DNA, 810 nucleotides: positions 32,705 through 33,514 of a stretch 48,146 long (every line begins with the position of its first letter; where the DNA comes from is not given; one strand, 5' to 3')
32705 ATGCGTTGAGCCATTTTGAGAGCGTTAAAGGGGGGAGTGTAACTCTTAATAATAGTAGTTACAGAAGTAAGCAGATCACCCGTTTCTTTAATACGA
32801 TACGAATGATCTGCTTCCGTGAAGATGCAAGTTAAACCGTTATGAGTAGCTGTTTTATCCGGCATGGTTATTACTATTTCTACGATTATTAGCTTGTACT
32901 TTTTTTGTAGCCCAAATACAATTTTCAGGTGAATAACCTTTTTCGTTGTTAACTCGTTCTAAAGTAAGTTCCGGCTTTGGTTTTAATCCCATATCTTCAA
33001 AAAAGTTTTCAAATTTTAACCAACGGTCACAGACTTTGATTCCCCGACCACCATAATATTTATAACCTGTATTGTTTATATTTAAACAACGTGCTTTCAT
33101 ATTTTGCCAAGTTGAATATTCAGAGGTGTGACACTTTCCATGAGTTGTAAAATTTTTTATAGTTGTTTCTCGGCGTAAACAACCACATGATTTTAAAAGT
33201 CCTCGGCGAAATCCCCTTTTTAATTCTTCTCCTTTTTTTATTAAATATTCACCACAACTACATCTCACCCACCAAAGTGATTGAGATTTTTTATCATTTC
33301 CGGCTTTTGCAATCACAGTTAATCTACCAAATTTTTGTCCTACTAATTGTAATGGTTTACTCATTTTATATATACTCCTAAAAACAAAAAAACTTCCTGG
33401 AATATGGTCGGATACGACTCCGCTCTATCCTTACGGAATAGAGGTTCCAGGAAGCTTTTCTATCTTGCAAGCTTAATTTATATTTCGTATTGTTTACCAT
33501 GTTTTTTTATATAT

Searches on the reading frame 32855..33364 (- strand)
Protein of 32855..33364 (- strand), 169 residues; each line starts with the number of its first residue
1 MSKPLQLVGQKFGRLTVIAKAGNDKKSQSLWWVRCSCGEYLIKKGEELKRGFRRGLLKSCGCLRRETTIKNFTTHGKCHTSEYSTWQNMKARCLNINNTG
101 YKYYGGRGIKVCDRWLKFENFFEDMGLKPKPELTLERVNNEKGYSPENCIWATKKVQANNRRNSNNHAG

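Call 68: search_protein_families(library=pfam, proteins=[window:32855-33364:-], max_evalue=0.01)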
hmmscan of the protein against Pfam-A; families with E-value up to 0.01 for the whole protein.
window:32855-33364:- (169 aa): 0 families

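Call 108: search_protein_families(library=phrogs, proteins=[window:32855-33364:-], max_evalue=0.01)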
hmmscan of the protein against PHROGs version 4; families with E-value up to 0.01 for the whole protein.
window:32855-33364:- (169 aa): 9 families
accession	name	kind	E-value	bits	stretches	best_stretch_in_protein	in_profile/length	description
phrog_374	-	DNA, RNA and nucleotide metabolism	1.5e-62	213.3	1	1-166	191-357/617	HNH endonuclease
phrog_3377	-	DNA, RNA and nucleotide metabolism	8.8e-40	137.6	1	73-166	5-99/196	HNH endonuclease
phrog_8790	-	DNA, RNA and nucleotide metabolism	6.9e-37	128.7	1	67-166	10-108/241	restriction endonuclease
phrog_2081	-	DNA, RNA and nucleotide metabolism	6.7e-30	105.6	1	61-166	83-200/433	HNH endonuclease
phrog_953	-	DNA, RNA and nucleotide metabolism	2.3e-19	71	1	67-166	209-310/420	HNH endonuclease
phrog_18493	-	unknown function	8.9e-08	33.3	1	6-53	59-103/136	-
phrog_3118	-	DNA, RNA and nucleotide metabolism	0.00014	22.4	1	128-156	64-92/287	HNH endonuclease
phrog_22195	-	unknown function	0.00083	20.2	1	7-93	10-92/148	-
phrog_3322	-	DNA, RNA and nucleotide metabolism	0.0014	19.5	1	134-156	107-129/162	endonuclease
